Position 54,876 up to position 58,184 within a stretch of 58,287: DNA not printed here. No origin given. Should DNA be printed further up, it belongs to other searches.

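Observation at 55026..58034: Pyrogallol-hydroxytransferase-like molybdoenzyme with a ~135-aa membrane-anchor plus SCP2-like N-terminal extension and no adjacent Fe-S beta subunit, between fumarylacetoacetase and a P450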

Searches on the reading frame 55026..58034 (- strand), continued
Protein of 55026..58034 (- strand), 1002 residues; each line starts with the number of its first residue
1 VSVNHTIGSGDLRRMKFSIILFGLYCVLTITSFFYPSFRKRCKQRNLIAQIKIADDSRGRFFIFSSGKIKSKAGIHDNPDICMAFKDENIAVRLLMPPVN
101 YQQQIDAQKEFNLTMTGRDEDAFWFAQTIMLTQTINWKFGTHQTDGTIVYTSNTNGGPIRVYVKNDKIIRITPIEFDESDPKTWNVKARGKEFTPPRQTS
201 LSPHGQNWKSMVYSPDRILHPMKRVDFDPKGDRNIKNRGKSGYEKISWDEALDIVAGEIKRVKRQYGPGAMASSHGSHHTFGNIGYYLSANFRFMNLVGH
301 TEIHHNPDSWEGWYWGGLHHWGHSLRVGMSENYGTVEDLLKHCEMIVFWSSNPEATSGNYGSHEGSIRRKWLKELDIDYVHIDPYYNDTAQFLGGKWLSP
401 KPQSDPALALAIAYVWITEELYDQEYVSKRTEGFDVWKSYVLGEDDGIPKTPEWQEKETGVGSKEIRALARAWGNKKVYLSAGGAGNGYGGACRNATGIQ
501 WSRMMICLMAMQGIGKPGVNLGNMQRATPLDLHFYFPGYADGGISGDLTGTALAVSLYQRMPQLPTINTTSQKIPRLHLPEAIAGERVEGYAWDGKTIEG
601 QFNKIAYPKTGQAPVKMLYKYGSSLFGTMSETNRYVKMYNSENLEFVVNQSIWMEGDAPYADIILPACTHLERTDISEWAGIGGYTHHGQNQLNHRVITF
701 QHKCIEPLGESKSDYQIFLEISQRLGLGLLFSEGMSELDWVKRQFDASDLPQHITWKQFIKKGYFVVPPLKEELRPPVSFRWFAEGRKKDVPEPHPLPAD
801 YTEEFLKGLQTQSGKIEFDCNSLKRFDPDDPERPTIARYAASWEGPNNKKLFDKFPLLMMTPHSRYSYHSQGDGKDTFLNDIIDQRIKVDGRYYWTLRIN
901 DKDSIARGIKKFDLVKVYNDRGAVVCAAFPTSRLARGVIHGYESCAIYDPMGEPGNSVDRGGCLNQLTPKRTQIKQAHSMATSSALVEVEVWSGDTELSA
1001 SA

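Call 47: search_protein_families(library=pfam, proteins=[L042:8840-9820:+, L025:1033-1860:+, L063:8938-9879:+, L052:2296-3870:+, L042:5332-6330:-, L033:11284-12078:-, L036:14771-15757:-, L049:8905-9882:+, L032:1256-2125:+, L037:7077-8489:-], max_evalue=0.0001)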
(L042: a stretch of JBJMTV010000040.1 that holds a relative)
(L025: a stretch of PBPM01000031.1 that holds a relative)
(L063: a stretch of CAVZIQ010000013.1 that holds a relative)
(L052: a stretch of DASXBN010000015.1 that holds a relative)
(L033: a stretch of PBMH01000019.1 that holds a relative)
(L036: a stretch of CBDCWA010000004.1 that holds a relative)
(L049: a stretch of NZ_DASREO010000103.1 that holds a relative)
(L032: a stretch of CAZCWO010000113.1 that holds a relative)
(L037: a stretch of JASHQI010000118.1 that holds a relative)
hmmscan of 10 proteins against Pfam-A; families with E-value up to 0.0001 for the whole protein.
L042:8840-9820:+ (326 aa): 1 family
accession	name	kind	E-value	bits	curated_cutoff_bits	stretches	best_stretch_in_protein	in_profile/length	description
PF03401.19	TctC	-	9.9e-66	222.5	27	1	51-323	2-274/274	Tripartite tricarboxylate transporter family receptor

L025:1033-1860:+ (275 aa): 3 families
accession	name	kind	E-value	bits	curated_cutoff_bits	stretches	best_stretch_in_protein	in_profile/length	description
PF13561.12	adh_short_C2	-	1.5e-38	133.2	27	1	29-273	1-236/236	Enoyl-(Acyl carrier protein) reductase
PF00106.31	adh_short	-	3.6e-32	111.9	26.6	1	23-216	1-189/195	short chain dehydrogenase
PF08659.16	KR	-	7.8e-05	23.1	22.6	0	25-189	3-162/180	KR domain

L063:8938-9879:+ (313 aa): 1 family
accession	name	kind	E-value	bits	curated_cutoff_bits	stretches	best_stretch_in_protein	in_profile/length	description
PF02826.25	2-Hacid_dh_C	-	2.3e-49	167.6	25.1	1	106-278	2-178/178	D-isomer specific 2-hydroxyacid dehydrogenase, NAD binding domain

L052:2296-3870:+ (524 aa): 2 families
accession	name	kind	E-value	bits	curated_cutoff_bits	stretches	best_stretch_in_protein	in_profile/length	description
PF00501.34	AMP-binding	-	7.1e-80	269.1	29.9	1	18-376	4-384/384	AMP-binding enzyme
PF13193.12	AMP-binding_C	-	2.4e-20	73.6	24.5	1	426-506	1-76/76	AMP-binding enzyme C-terminal domain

L042:5332-6330:- (332 aa): 4 families
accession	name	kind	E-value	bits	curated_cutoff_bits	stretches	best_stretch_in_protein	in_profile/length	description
PF00005.33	ABC_tran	-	4.1e-32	112.1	25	1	93-229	2-136/137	ABC transporter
PF13304.12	AAA_21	-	1.7e-08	35.4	27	0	104-128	1-25/304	AAA domain, putative AbiEii toxin, Type IV TA system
PF13401.12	AAA_22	-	2.1e-05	25.3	27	0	102-142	5-46/130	AAA domain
PF00004.35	AAA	-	2.2e-05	25.3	21.2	0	106-261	2-110/131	ATPase family associated with various cellular activities (AAA)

L033:11284-12078:- (264 aa): 2 families
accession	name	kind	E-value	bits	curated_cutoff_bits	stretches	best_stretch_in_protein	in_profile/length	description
PF00378.25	ECH_1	-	1.1e-53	182.7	27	1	12-261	4-248/251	Enoyl-CoA hydratase/isomerase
PF16113.10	ECH_2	-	3.9e-30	105.9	27.2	1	15-205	2-190/335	Enoyl-CoA hydratase/isomerase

L036:14771-15757:- (328 aa): 1 family
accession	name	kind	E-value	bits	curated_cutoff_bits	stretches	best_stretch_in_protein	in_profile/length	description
PF04909.20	Amidohydro_2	-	1.1e-40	140.7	26.4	1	21-328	6-289/289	Amidohydrolase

L049:8905-9882:+ (325 aa): 2 families
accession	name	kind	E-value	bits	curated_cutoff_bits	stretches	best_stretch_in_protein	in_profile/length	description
PF03466.25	LysR_substrate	-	7.1e-37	127.3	28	1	98-305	4-208/209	LysR substrate binding domain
PF00126.33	HTH_1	-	1.6e-20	73.2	26.6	1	12-71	1-60/60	Bacterial regulatory helix-turn-helix protein, lysR family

L032:1256-2125:+ (289 aa): 1 family
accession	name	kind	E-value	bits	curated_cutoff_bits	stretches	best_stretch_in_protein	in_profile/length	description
PF01557.24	FAA_hydrolase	-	1.9e-65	221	23.9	1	81-285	1-213/214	Fumarylacetoacetate (FAA) hydrolase C-terminal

L037:7077-8489:- (470 aa): 2 families
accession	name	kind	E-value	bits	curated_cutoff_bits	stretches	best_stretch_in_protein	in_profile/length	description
PF08245.18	Mur_ligase_M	-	1.5e-09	38.6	24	1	79-299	1-199/200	Mur ligase middle domain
PF02875.26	Mur_ligase_C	-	4.5e-07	31.2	28.4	1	345-454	16-126/127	Mur ligase, glutamate ligase domain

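Call 50: find_encoding_contigs(protein=P0007, flank=6000, max_places=1)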
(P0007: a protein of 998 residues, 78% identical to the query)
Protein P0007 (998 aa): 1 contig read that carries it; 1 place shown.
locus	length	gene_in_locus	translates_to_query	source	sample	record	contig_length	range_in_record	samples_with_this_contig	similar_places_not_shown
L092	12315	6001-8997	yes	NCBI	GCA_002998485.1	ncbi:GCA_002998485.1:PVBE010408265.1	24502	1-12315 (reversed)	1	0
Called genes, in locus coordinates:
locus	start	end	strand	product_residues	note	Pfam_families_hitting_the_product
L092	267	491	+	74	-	-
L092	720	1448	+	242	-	PF01925:TauE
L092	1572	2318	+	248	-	PF01925:TauE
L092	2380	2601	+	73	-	-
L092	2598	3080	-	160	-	PF01047:MarR, PF12802:MarR_2, PF13463:HTH_27 (weak)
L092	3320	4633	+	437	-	PF20510:HgmA_N, PF04209:HgmA_C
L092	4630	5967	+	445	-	PF09298:FAA_hydrolase_N, PF01557:FAA_hydrolase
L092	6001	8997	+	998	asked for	PF21423:AhtL-like_1st, PF00384:Molybdopterin, PF01568:Molydop_binding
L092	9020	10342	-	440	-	PF20695:UbiD_N, PF01977:UbiD, PF20696:UbiD_C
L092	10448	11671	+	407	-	PF00067:p450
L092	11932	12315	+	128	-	?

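Call 51: find_encoding_contigs(protein=P0005, flank=6000, max_places=1)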
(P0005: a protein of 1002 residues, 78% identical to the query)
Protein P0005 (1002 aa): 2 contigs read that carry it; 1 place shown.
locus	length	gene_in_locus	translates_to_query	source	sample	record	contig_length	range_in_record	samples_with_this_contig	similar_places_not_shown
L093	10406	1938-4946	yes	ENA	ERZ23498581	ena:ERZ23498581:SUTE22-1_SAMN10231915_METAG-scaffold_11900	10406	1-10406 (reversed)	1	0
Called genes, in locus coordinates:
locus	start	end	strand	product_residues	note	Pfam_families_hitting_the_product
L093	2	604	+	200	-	?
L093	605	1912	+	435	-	PF09298:FAA_hydrolase_N, PF01557:FAA_hydrolase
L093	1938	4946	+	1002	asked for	PF21423:AhtL-like_1st, PF00384:Molybdopterin, PF01568:Molydop_binding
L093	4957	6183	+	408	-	PF00067:p450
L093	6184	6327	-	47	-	-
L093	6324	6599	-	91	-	-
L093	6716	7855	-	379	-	PF00155:Aminotran_1_2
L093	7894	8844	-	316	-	PF00892:EamA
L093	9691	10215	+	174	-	-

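Call 52: find_encoding_contigs(protein=P0010, flank=6000, max_places=1)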
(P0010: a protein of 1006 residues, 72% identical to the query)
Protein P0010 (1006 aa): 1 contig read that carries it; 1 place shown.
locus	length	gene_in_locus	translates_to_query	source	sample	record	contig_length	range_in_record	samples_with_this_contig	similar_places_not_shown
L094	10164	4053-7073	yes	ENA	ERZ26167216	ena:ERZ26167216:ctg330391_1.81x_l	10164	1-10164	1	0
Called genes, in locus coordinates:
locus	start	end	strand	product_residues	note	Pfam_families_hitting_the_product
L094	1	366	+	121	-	?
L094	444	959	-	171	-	-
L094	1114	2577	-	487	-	-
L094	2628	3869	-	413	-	PF00067:p450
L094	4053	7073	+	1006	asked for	PF21423:AhtL-like_1st, PF00384:Molybdopterin, PF01568:Molydop_binding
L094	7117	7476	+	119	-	-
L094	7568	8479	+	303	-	PF00903:Glyoxalase (weak)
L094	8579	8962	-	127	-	PF00837:T4_deiodinase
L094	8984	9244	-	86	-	-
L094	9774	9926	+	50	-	PF10262:Rdx (weak)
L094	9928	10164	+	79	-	?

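Call 53: find_encoding_contigs(protein=P0008, flank=6000, max_places=1)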
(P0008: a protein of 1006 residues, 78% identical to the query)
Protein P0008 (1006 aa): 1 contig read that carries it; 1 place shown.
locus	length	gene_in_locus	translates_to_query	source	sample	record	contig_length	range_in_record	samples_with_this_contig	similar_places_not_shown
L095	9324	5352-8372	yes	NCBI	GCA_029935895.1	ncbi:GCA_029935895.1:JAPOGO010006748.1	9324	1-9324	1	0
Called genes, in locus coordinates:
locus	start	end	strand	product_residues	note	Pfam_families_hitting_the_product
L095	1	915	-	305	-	?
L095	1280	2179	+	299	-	PF00892:EamA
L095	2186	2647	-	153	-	PF01047:MarR, PF12802:MarR_2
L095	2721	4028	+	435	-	PF20510:HgmA_N, PF04209:HgmA_C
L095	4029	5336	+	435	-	PF09298:FAA_hydrolase_N, PF01557:FAA_hydrolase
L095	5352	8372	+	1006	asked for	PF21423:AhtL-like_1st, PF00384:Molybdopterin, PF01568:Molydop_binding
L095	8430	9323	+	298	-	?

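Call 60: fold_search(model_id=the predicted structure, library=pdb)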
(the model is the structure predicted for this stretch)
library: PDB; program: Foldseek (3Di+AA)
matches with E <= 10: 840; with E <= 0.001: 173
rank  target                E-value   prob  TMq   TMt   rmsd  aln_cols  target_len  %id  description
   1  4v4c_A                1.2e-98  1.00  0.82  0.93   2.2       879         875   50  Crystal Structure of Pyrogallol-Phloroglucinol Transhydroxylase from Pelobacter acidigallici (released 2014-07-09)
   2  4dmr                  1.1e-51  1.00  0.67  0.84   4.1       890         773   27  REDUCED DMSO REDUCTASE FROM RHODOBACTER CAPSULATUS WITH BOUND DMSO SUBSTRATE (released 1998-03-18)
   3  2dmr                  1.2e-51  1.00  0.67  0.85   3.9       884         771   27  DITHIONITE REDUCED DMSO REDUCTASE FROM RHODOBACTER CAPSULATUS (released 1998-03-18)
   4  1e18                  1.9e-51  1.00  0.67  0.84   4.2       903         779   26  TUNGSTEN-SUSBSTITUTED DMSO REDUCTASE FROM RHODOBACTER CAPSULATUS (released 2000-06-11)
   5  1eu1                  5.0e-51  1.00  0.66  0.84   4.7       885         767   24  THE CRYSTAL STRUCTURE OF RHODOBACTER SPHAEROIDES DIMETHYLSULFOXIDE REDUCTASE REVEALS TWO DISTINCT MOLYBDENUM COORDINATIO (released 2000-08-02)
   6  1dmr                  5.6e-51  1.00  0.67  0.84   4.0       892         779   27  OXIDIZED DMSO REDUCTASE FROM RHODOBACTER CAPSULATUS (released 1998-03-18)
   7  1e60_A                7.7e-51  1.00  0.66  0.83   4.3       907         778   26  OXIDIZED DMSO REDUCTASE EXPOSED TO HEPES - Structure II BUFFER (released 2000-08-25)
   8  1h5n_A                1.0e-50  1.00  0.66  0.85   3.9       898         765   26  DMSO REDUCTASE MODIFIED BY THE PRESENCE OF DMS AND AIR (released 2002-05-17)
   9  7l5s                  2.4e-50  1.00  0.66  0.83   5.1       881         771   23  Crystal Structure of Haemophilus influenzae MtsZ at pH 5.5 (released 2021-04-21)
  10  1dms                  2.5e-50  1.00  0.67  0.86   3.7       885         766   26  STRUCTURE OF DMSO REDUCTASE (released 1998-07-01)
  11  7l5i                  2.5e-50  1.00  0.65  0.83   5.0       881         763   22  Crystal Structure of Haemophilus influenzae MtsZ at pH 7.0 (released 2021-04-21)
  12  1e61_A                5.6e-50  1.00  0.67  0.85   3.9       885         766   26  OXIDIZED DMSO REDUCTASE EXPOSED TO HEPES - Structure II BUFFER (released 2000-08-25)
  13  1e60_C                1.3e-49  1.00  0.66  0.84   4.1       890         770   26  OXIDIZED DMSO REDUCTASE EXPOSED TO HEPES - Structure II BUFFER (released 2000-08-25)
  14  1e5v_A                1.6e-49  1.00  0.67  0.85   3.9       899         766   26  OXIDIZED DMSO REDUCTASE EXPOSED TO HEPES BUFFER (released 2000-08-25)
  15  1e61_C                1.6e-49  1.00  0.66  0.85   4.0       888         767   26  OXIDIZED DMSO REDUCTASE EXPOSED TO HEPES - Structure II BUFFER (released 2000-08-25)
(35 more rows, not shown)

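Call 61: find_encoding_contigs(protein=P0020, flank=6000, max_places=1)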
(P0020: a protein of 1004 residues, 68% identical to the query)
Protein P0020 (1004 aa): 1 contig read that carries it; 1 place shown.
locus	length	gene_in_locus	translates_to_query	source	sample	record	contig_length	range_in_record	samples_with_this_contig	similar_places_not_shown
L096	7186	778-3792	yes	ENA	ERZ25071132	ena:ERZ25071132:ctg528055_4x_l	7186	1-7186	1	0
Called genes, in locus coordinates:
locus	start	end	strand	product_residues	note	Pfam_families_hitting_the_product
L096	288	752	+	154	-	PF13410:GST_C_2 (weak)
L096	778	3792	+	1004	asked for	PF21423:AhtL-like_1st, PF00384:Molybdopterin, PF01568:Molydop_binding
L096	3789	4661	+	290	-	PF12838:Fer4_7 (faint), PF00037:Fer4 (faint), PF06902:Fer4_19 (faint), PF13247:Fer4_11, PF13620:CarboxypepD_reg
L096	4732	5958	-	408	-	PF00872:Transposase_mut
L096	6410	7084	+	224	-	PF00355:Rieske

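Call 73: search_solved_structures(query=L003:8466-9302:+, max_evalue=0.00001)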
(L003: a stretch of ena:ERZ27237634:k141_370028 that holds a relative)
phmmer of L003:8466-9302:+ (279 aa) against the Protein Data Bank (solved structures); distinct sequences matched with E-value up to 0.00001: 20.
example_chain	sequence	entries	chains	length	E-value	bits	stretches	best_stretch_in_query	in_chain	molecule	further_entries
4v4c_B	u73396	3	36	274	1.2e-74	254.1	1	1-272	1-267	Pyrogallol hydroxytransferase small subunit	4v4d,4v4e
2vpw_B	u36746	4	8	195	6.6e-20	74.4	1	2-190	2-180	NRFC PROTEIN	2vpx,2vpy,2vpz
2ivf_B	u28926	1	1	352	8.8e-16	60.9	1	37-187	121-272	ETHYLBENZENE DEHYDROGENASE BETA-SUBUNIT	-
6cz7_B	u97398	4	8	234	1.1e-15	60.6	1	6-144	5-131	4Fe-4S ferredoxin, iron-sulfur binding domain protein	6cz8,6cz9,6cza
4ydd_B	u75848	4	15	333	2.5e-13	52.9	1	39-187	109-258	DMSO reductase family type II enzyme, iron-sulfur subunit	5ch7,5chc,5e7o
1y4z_B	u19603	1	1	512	1.9e-11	46.7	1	58-156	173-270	Respiratory nitrate reductase 1 beta chain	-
3egw_B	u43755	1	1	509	2e-11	46.6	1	58-156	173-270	Respiratory nitrate reductase 1 beta chain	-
1q16_B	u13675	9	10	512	1e-10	44.3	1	58-156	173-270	Respiratory nitrate reductase 1 beta chain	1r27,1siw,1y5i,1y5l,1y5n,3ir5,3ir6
1h0h_B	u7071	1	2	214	4.5e-08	35.6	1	7-162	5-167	FORMATE DEHYDROGENASE SUBUNIT BETA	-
6btm_B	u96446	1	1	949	7.9e-08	34.8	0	58-120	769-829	Alternative Complex III subunit B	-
6f0k_B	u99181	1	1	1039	1.1e-07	34.3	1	2-125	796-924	Fe-S-cluster-containing hydrogenase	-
6lod_B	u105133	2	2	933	4.3e-07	32.4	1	3-127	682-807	Fe-S-cluster-containing hydrogenase components 1-like protein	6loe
30gj_B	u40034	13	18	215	9.4e-07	31.3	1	7-116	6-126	Formate dehydrogenase, beta subunit, putative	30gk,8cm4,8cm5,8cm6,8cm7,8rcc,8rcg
8rc8_B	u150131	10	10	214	1.1e-06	31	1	7-116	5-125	Formate dehydrogenase, beta subunit, putative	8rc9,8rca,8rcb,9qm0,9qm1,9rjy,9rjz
7b04_A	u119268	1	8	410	1.2e-06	30.9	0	64-187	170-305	Nitrite oxidoreductase subunit B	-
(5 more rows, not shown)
